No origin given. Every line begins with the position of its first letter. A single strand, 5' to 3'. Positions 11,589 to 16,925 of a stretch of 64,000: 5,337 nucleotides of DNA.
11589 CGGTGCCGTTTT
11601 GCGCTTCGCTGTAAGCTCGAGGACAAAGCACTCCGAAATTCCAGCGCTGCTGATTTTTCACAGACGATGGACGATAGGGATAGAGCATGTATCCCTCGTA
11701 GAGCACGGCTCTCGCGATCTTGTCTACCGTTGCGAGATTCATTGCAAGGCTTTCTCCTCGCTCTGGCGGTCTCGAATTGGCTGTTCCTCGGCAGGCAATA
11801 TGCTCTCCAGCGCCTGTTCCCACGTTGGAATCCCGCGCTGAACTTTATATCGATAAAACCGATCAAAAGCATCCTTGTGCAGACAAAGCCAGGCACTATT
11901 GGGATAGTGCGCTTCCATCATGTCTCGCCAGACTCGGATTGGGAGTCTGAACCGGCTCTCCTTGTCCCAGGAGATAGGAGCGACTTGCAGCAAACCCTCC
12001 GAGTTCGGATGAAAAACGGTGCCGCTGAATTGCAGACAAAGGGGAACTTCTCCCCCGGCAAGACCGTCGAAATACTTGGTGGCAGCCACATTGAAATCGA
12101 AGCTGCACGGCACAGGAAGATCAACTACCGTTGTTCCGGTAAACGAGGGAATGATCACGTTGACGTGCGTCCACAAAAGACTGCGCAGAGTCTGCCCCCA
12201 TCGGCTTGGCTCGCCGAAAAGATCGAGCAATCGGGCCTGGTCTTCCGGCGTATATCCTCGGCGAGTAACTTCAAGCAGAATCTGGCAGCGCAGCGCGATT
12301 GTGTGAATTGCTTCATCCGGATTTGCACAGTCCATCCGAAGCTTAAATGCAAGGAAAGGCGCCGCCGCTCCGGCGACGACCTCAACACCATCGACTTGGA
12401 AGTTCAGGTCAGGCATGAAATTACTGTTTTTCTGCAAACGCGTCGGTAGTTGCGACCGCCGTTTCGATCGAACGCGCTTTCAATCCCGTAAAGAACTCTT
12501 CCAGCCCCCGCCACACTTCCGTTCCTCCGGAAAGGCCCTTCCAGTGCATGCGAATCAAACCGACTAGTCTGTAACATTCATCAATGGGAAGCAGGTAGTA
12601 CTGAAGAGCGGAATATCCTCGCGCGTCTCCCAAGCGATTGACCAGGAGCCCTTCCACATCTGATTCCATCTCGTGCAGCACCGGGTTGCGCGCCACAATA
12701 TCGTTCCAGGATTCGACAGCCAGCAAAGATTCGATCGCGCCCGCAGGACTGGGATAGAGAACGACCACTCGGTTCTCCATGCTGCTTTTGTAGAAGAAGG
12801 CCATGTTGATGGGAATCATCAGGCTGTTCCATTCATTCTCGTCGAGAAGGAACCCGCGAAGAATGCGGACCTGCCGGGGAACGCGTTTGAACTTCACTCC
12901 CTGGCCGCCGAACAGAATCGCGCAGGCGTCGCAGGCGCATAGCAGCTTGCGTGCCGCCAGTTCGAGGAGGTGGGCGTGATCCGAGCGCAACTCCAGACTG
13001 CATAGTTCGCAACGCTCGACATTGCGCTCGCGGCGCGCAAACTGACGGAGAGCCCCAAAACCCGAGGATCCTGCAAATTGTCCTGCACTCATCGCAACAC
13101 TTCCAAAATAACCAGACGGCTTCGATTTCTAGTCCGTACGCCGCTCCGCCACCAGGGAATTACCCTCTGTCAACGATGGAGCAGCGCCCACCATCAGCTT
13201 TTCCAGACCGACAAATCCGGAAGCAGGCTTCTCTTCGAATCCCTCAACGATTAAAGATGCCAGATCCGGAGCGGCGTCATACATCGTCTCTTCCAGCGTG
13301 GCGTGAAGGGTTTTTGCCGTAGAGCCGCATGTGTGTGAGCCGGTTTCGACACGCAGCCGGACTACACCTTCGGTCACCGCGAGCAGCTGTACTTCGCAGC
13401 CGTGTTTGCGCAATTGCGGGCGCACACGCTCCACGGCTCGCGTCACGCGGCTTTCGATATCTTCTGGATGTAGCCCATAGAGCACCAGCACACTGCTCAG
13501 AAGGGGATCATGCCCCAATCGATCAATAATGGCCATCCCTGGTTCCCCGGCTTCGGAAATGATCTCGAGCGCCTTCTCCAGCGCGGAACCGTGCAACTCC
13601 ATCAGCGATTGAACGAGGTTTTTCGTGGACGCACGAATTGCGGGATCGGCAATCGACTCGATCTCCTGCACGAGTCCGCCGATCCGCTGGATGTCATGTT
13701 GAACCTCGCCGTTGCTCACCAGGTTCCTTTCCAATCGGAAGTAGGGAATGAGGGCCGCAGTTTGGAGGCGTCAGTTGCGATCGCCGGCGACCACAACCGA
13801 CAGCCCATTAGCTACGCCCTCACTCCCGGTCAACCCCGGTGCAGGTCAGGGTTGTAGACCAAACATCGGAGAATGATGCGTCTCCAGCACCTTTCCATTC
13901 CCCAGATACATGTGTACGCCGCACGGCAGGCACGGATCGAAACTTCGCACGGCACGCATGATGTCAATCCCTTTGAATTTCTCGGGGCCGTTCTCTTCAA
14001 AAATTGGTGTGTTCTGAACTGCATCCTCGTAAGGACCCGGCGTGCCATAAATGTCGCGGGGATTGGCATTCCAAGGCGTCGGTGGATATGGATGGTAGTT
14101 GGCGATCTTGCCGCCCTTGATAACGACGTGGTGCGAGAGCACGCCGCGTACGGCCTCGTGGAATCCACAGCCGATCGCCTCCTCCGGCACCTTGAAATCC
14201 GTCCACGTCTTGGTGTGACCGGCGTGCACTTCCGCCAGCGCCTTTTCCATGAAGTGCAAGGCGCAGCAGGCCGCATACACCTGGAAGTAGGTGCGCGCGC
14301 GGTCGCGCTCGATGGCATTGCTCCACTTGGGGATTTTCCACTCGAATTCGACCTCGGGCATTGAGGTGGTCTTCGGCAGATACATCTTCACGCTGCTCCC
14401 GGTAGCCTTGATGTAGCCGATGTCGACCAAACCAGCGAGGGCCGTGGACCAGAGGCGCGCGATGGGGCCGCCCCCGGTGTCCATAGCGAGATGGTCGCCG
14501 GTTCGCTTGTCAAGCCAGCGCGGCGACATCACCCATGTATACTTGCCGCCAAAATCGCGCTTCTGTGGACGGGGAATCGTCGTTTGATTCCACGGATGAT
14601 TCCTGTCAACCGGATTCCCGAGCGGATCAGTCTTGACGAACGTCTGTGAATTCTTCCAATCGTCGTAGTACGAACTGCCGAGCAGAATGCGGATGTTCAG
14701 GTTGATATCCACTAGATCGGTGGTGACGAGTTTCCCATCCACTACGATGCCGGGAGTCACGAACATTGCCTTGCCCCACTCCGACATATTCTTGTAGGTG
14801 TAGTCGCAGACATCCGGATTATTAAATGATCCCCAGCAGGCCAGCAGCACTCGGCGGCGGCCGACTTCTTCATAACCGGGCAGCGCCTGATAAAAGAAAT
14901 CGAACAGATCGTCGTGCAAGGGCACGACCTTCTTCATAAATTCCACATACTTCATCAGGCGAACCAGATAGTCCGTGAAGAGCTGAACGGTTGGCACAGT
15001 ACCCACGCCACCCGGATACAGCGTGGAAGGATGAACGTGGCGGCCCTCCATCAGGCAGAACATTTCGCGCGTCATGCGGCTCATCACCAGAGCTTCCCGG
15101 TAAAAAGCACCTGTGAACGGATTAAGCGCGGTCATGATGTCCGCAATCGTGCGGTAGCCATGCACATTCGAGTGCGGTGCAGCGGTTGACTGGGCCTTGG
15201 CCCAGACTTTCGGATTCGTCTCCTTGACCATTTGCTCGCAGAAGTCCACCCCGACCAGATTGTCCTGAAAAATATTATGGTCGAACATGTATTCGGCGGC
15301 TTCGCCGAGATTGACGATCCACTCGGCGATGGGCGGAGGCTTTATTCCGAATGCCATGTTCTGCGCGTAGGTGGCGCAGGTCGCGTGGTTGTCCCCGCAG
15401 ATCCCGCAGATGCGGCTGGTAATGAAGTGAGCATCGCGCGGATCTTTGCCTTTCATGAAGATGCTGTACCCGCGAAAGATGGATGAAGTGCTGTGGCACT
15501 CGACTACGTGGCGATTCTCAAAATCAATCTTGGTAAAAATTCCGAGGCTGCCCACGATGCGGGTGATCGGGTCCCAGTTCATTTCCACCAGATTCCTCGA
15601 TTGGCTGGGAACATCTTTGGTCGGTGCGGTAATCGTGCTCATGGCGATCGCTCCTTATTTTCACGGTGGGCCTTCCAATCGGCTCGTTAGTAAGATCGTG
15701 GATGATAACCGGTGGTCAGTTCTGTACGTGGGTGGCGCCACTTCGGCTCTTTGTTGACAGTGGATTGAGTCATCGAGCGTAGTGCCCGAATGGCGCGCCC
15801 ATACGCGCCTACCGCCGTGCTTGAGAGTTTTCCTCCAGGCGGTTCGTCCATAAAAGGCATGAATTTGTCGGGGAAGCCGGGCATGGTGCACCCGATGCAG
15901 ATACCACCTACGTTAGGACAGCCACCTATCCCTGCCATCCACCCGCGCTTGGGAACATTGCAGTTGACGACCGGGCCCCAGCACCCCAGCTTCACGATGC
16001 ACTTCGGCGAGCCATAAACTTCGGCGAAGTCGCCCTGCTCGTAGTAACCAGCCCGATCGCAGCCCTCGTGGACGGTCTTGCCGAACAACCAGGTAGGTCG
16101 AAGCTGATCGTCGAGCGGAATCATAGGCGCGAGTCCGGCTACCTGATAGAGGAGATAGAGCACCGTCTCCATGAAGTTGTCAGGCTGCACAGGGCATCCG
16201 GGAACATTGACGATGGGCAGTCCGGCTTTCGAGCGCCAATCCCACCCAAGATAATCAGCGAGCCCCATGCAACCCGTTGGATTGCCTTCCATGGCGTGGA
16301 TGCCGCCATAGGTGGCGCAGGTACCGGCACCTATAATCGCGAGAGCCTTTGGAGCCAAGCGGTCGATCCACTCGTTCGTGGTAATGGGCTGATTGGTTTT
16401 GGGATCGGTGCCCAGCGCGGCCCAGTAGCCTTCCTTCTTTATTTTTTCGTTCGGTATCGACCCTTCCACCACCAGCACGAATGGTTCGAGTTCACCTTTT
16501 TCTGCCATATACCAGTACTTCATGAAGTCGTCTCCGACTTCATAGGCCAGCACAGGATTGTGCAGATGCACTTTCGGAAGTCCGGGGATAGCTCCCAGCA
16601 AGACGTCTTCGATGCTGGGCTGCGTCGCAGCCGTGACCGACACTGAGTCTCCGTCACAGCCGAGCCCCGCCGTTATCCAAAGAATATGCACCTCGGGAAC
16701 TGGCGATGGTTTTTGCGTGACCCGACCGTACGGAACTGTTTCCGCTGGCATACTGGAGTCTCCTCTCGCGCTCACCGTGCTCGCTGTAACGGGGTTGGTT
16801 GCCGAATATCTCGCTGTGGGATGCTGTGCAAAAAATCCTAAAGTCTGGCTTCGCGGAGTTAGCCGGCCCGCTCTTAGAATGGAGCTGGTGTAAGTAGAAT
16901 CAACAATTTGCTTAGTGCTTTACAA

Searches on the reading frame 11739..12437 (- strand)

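Call 5: search_protein_families(library=pfam, proteins=[window:11739-12437:-], max_evalue=0.01)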
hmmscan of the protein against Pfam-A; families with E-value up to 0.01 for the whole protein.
window:11739-12437:- (232 aa): 1 family
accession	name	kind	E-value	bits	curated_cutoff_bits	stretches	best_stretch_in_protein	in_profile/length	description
PF19562.4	DUF6084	-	2.3e-85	285.9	25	1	8-219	1-210/213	Family of unknown function (DUF6084)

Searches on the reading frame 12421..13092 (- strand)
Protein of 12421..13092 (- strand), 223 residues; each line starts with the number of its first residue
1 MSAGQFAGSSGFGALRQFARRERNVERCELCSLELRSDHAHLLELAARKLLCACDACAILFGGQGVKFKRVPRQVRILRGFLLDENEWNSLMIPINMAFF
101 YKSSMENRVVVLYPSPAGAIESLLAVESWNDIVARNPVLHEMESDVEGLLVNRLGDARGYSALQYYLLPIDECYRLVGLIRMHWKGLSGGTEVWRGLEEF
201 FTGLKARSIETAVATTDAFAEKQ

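Call 5: search_protein_families(library=pfam, proteins=[window:12421-13092:-], max_evalue=0.01)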
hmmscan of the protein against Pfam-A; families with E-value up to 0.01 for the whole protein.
window:12421-13092:- (223 aa): 1 family
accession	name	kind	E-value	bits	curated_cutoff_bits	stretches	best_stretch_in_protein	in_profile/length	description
PF19372.4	DUF5947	-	8.2e-66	221.5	25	1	27-207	1-176/177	Family of unknown function (DUF5947)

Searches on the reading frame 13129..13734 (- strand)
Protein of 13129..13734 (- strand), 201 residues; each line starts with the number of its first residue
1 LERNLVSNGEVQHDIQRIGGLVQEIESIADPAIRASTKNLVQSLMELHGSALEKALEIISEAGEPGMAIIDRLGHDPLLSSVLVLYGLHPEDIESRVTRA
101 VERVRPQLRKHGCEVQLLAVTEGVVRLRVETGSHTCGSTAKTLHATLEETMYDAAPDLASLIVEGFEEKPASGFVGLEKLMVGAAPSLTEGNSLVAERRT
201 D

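Call 5: search_protein_families(library=pfam, proteins=[window:13129-13734:-], max_evalue=0.01)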
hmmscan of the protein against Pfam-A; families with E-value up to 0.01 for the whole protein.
window:13129-13734:- (201 aa): 1 family
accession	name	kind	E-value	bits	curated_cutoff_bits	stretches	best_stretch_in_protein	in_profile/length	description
PF01106.22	NifU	-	6.7e-10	39.4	27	1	97-158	1-63/67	NifU-like domain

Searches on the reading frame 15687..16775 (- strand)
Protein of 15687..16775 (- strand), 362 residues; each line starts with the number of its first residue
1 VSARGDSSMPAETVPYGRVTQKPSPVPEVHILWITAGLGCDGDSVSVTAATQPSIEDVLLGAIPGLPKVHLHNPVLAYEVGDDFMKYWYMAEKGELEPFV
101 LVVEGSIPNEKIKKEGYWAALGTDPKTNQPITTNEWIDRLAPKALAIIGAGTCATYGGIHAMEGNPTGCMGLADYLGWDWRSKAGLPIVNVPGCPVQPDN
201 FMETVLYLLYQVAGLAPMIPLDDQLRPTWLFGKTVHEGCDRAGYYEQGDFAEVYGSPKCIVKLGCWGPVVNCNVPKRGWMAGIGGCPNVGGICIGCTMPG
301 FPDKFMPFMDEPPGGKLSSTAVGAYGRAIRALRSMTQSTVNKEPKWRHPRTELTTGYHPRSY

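Call 5: search_protein_families(library=pfam, proteins=[window:15687-16775:-], max_evalue=0.01)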
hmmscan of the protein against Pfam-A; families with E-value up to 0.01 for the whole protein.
window:15687-16775:- (362 aa): 2 families
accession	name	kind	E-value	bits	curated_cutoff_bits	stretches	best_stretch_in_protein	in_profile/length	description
PF14720.11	NiFe_hyd_SSU_C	-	1.8e-23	83.1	27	1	231-308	1-79/80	NiFe/NiFeSe hydrogenase small subunit C-terminal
PF01058.29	Oxidored_q6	-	1.1e-21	77.4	27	1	40-207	1-127/128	NADH ubiquinone oxidoreductase, 20 Kd subunit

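Call 48: search_protein_families(library=ncbifam, proteins=[window:15687-16775:-], max_evalue=0.001)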
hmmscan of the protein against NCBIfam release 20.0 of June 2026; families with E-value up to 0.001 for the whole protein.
window:15687-16775:- (362 aa): 3 families
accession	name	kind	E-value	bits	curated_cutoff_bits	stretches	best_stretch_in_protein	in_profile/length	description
NF045520.1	H2_NiFeSe_small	exception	8.3e-56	189.6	470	1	30-310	41-313/314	NiFeSe hydrogenase small subunit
TIGR00391.1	hydA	subfamily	6.1e-36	124.3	179.5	1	29-309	51-309/365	hydrogenase small subunit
NF007779.0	PRK10468.1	equivalog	9.9e-32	110.3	659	1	30-299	50-298/372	hydrogenase 2 small subunit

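Call 58: search_solved_structures(query=window:15687-16751:-, max_evalue=1e-50, show_alignments=1)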
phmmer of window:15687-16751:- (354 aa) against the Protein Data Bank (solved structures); distinct sequences matched with E-value up to 1e-50: 1.
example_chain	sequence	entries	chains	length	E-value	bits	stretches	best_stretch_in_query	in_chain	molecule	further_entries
5aa5_A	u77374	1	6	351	1.3e-196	656.4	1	3-350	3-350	NIFE-HYDROGENASE SMALL SUBUNIT, HOFK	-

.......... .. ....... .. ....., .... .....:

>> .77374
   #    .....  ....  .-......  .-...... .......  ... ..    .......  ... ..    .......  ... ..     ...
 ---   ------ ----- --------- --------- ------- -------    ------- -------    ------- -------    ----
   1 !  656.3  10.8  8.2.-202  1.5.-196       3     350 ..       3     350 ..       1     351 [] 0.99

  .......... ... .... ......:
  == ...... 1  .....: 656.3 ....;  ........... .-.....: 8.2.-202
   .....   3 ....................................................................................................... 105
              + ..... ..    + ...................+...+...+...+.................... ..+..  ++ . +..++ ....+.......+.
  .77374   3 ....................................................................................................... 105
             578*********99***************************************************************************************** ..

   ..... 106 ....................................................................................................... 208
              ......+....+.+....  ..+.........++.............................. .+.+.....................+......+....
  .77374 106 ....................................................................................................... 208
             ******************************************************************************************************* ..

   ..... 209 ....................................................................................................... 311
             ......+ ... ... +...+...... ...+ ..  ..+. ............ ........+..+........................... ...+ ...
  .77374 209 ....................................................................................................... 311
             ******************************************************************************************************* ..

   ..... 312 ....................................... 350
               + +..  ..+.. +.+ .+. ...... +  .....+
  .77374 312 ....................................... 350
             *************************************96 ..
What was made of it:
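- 15687..16775 (-): Canonical hhyS, small subunit with conserved N- and C-terminal extensions. The likely true start is ATG 16751. Aligns end to end with HofK (3-350 of 351, 1.3e-196; call 58).
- On Group 1h [NiFe]-hydrogenase small subunit (HhyS/HofK): S aligns with HofK over 3-350 (call 58).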
